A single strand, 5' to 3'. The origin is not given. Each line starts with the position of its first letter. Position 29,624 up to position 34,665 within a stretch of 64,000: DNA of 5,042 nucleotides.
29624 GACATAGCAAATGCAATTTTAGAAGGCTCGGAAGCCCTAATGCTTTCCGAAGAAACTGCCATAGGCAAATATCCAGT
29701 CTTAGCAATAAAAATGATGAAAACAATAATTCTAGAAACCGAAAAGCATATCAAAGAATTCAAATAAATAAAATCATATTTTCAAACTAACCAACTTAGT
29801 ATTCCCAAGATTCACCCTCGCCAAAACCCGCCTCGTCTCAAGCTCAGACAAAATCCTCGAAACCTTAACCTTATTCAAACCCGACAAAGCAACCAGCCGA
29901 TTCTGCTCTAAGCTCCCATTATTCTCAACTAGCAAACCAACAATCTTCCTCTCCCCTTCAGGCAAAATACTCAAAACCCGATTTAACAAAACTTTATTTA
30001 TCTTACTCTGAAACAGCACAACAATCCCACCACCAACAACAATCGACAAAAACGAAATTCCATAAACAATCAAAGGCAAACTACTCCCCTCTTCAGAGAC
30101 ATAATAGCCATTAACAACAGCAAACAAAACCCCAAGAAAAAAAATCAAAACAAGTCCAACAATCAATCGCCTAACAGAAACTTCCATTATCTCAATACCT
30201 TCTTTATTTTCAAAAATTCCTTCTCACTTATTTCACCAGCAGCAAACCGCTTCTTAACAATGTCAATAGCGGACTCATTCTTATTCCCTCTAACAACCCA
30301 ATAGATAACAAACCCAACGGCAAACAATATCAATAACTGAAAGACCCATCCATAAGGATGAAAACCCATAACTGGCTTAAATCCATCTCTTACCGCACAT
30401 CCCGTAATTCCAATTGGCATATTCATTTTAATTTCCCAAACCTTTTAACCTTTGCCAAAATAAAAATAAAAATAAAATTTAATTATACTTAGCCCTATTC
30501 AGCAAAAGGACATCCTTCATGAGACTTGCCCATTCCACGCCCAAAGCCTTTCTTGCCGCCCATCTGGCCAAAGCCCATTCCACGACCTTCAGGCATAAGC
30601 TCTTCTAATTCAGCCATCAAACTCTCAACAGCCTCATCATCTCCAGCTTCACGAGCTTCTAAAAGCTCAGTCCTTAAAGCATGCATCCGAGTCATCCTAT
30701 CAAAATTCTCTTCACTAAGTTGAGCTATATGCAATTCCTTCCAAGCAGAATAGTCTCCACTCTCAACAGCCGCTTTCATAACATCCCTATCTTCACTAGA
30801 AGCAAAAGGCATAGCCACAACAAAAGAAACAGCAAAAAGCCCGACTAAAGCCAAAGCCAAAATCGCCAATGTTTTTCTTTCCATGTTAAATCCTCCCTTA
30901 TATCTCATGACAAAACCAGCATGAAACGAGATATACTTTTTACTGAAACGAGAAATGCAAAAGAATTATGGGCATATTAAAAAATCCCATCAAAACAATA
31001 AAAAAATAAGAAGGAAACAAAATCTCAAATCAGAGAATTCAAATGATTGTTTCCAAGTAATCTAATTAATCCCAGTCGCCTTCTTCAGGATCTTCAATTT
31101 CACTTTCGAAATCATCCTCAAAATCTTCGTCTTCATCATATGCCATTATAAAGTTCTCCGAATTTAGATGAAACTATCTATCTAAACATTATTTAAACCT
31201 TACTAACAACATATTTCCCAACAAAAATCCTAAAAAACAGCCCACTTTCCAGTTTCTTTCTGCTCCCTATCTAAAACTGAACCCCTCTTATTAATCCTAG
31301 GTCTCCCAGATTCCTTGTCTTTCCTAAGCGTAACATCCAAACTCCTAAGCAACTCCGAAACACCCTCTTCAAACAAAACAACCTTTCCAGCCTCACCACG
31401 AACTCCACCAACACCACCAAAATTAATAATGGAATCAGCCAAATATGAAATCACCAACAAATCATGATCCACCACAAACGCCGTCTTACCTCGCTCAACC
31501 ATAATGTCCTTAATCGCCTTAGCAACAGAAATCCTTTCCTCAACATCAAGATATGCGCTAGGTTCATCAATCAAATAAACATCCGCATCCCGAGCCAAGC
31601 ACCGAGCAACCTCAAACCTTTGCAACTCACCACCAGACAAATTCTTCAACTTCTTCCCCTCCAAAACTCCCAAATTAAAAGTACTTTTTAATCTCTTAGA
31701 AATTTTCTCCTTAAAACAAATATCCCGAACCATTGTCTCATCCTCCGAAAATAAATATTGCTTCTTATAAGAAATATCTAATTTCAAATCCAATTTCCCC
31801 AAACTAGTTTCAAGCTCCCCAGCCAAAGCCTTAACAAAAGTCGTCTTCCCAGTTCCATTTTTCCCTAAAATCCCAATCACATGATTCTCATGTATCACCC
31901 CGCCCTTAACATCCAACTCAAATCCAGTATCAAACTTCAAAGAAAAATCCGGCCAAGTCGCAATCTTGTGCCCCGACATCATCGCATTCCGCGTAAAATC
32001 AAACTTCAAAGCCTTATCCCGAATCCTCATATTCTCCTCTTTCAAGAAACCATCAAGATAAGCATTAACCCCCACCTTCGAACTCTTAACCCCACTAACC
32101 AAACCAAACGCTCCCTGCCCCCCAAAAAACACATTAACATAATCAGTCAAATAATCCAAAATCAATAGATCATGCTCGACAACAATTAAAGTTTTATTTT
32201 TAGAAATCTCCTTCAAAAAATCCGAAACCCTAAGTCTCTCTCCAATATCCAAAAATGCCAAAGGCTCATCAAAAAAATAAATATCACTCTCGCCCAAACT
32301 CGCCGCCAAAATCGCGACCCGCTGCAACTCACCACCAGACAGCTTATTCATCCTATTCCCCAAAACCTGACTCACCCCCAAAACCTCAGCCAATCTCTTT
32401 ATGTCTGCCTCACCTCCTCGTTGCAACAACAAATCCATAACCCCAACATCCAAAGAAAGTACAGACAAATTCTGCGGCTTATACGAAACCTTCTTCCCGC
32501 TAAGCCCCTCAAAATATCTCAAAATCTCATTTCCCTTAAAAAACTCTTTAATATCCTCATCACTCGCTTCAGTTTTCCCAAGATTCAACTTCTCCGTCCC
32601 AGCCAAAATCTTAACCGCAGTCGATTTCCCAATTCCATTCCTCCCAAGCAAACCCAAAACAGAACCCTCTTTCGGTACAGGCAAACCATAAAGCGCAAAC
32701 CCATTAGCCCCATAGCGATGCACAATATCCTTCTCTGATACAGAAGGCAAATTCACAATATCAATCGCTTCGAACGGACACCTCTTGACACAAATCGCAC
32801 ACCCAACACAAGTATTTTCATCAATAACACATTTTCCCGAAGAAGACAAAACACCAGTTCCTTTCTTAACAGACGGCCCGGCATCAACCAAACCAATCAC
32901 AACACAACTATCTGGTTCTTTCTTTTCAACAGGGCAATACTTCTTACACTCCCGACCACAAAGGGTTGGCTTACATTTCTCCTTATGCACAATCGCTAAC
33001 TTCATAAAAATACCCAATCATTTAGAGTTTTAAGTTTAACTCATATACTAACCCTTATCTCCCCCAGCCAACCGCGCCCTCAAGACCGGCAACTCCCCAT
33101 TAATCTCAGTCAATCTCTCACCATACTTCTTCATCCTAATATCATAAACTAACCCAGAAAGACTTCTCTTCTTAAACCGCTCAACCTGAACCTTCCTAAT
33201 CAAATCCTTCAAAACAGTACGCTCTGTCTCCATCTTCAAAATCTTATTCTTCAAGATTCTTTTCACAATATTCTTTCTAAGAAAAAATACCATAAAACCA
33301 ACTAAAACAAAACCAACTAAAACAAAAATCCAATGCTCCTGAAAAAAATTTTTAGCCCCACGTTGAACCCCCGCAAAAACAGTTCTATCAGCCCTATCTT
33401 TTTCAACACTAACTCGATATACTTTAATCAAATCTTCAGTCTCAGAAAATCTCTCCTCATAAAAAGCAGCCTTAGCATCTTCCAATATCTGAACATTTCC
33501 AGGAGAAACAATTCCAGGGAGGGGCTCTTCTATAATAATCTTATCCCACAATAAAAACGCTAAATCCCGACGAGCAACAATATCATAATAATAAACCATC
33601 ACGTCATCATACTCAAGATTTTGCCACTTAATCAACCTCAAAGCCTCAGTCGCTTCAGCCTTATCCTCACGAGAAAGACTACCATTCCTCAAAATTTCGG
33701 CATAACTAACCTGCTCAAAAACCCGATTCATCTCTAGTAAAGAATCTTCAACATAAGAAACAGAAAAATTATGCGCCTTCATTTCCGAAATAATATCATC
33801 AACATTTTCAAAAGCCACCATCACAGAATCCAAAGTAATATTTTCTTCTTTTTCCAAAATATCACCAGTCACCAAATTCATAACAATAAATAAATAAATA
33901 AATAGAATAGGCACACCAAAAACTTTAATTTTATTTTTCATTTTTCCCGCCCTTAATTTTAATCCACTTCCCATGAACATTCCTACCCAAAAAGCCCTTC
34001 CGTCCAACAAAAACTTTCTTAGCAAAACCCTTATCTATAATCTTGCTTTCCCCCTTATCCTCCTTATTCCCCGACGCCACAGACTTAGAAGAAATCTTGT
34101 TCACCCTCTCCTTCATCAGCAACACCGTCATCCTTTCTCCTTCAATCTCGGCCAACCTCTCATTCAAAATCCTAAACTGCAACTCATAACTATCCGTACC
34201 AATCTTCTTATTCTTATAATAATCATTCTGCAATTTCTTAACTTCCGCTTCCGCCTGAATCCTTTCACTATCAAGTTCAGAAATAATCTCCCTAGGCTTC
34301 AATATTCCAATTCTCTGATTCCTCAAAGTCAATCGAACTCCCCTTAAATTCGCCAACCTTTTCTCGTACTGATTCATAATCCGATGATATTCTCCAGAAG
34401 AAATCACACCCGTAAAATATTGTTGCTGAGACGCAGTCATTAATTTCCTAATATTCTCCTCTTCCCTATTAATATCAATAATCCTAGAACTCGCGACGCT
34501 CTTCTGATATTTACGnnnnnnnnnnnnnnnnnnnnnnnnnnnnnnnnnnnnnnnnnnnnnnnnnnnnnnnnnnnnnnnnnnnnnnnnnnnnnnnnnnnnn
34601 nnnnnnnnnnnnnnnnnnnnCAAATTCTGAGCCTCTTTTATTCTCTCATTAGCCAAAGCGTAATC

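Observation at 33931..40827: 2298-aa surface glycoprotein with an (A-A-B)x3 supermodule architecture and a cytoplasmic coiled-coil tail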

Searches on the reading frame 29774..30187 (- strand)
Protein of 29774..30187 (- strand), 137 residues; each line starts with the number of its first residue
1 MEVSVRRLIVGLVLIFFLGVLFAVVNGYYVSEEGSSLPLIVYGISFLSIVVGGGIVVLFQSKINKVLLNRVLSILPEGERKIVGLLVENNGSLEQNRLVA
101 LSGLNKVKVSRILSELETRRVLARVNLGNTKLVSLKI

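Call 11: search_protein_families(library=pfam, proteins=[window:29774-30187:-], max_evalue=0.01)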
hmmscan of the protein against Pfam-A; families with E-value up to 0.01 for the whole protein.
window:29774-30187:- (137 aa): 1 family
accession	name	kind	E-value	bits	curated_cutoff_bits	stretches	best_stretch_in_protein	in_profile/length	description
PF24034.1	DUF7343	-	7e-10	39.1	27.6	1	78-135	4-61/62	Domain of unknown function (DUF7343)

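Call 59: search_protein_families(library=ncbifam, proteins=[window:29774-30187:-], max_evalue=0.01)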
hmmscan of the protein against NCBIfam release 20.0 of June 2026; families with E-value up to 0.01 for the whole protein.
window:29774-30187:- (137 aa): 0 families

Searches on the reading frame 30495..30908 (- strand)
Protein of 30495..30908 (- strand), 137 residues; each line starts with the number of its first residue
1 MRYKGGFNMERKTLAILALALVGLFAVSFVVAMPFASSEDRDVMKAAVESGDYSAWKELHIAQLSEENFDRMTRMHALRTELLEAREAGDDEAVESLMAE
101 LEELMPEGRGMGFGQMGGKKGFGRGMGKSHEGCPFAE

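Call 11: search_protein_families(library=pfam, proteins=[window:30495-30908:-], max_evalue=0.01)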
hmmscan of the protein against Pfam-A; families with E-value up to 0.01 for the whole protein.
window:30495-30908:- (137 aa): 0 families

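Call 59: search_protein_families(library=ncbifam, proteins=[window:30495-30908:-], max_evalue=0.01)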
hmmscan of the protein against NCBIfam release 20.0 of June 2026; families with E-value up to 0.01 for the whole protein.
window:30495-30908:- (137 aa): 1 family
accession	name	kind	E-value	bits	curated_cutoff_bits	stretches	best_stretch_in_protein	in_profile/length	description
NF008584.2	PRK11546.1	equivalog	0.0091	16.3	200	1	72-128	88-144/145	zinc resistance sensor/chaperone ZraP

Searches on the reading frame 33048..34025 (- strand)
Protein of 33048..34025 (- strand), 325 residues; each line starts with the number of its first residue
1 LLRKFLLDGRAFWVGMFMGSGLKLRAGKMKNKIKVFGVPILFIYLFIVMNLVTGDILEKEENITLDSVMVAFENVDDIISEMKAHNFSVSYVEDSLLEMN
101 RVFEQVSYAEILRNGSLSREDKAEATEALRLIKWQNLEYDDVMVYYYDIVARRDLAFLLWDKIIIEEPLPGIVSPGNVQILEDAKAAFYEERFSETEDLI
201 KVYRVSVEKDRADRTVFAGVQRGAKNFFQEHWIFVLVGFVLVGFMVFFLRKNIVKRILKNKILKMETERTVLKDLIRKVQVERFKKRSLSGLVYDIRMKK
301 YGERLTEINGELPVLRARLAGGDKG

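Call 11: search_protein_families(library=pfam, proteins=[window:33048-34025:-], max_evalue=0.01)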
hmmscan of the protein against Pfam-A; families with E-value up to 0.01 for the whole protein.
window:33048-34025:- (325 aa): 0 families

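Call 29: search_protein_families(library=pfam, proteins=[window:33048-33941:-], max_evalue=10)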
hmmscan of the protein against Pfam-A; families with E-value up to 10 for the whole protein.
window:33048-33941:- (297 aa): 3 families
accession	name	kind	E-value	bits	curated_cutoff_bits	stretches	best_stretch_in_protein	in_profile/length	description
PF03773.19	ArsP_1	-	0.045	13.4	32.3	1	196-232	172-207/294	Predicted permease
PF10317.15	7TM_GPCR_Srd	-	0.16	11.6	22.8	1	185-249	163-227/292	Serpentine type 7TM GPCR chemoreceptor Srd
PF05266.19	DUF724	-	0.32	11.3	38.4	1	27-75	53-101/188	Protein of unknown function (DUF724)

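Call 59: search_protein_families(library=ncbifam, proteins=[window:33048-33941:-], max_evalue=0.01)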
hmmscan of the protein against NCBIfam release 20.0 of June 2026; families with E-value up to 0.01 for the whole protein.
window:33048-33941:- (297 aa): 0 families

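Call 82: find_homologous_proteins(query=A6, max_evalue=0.001)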
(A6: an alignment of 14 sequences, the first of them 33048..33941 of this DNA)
Query A6 (14 sequences) (297 aa, profile of the alignment): 12 proteins with E <= 0.001 among 8000 candidates.
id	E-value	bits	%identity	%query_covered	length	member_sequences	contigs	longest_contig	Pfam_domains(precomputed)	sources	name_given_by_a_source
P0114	5.0e-130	451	42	92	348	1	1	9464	-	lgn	-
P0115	9.7e-122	424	42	87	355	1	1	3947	-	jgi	-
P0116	2.2e-118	413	44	87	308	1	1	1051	-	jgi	jgi:preprotein translocase subunit SecG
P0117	3.7e-117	409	62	96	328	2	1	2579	-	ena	-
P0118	4.9e-117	408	43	93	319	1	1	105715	-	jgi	-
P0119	2.6e-111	390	97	100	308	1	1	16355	-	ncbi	-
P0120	7.9e-111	388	100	100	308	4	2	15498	-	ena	-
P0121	7.1e-109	382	61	88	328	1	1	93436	-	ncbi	-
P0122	8.5e-109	381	95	100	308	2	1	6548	-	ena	-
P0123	6.5e-108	379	50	99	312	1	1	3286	-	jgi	-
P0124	2.4e-94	334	37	88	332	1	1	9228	-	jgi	jgi:hypothetical protein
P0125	7.6e-85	303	27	89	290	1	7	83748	-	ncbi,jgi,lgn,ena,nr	ncbi:MAG TPA: hypothetical protein VJI46_04295 [Candidatus Nanoarchaeia archaeon]|nr:hypothetical pr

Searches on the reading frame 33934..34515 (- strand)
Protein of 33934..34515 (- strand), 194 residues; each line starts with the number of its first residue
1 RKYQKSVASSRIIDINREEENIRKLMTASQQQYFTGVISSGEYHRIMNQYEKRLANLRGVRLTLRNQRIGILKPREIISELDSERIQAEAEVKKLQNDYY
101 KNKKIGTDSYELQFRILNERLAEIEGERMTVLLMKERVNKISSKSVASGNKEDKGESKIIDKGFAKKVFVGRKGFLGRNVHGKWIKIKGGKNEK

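Call 18: search_protein_families(library=pfam, proteins=[window:33934-34515:-], max_evalue=10)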
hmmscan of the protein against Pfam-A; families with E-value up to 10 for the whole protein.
window:33934-34515:- (194 aa): 2 families
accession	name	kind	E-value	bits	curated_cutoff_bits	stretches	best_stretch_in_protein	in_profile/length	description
PF18822.6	CdvA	-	0.024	15.1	30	1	5-52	42-89/123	CdvA-like coiled-coil domain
PF14178.11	YppF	-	0.21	11.9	24.7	1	20-52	19-51/59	YppF-like protein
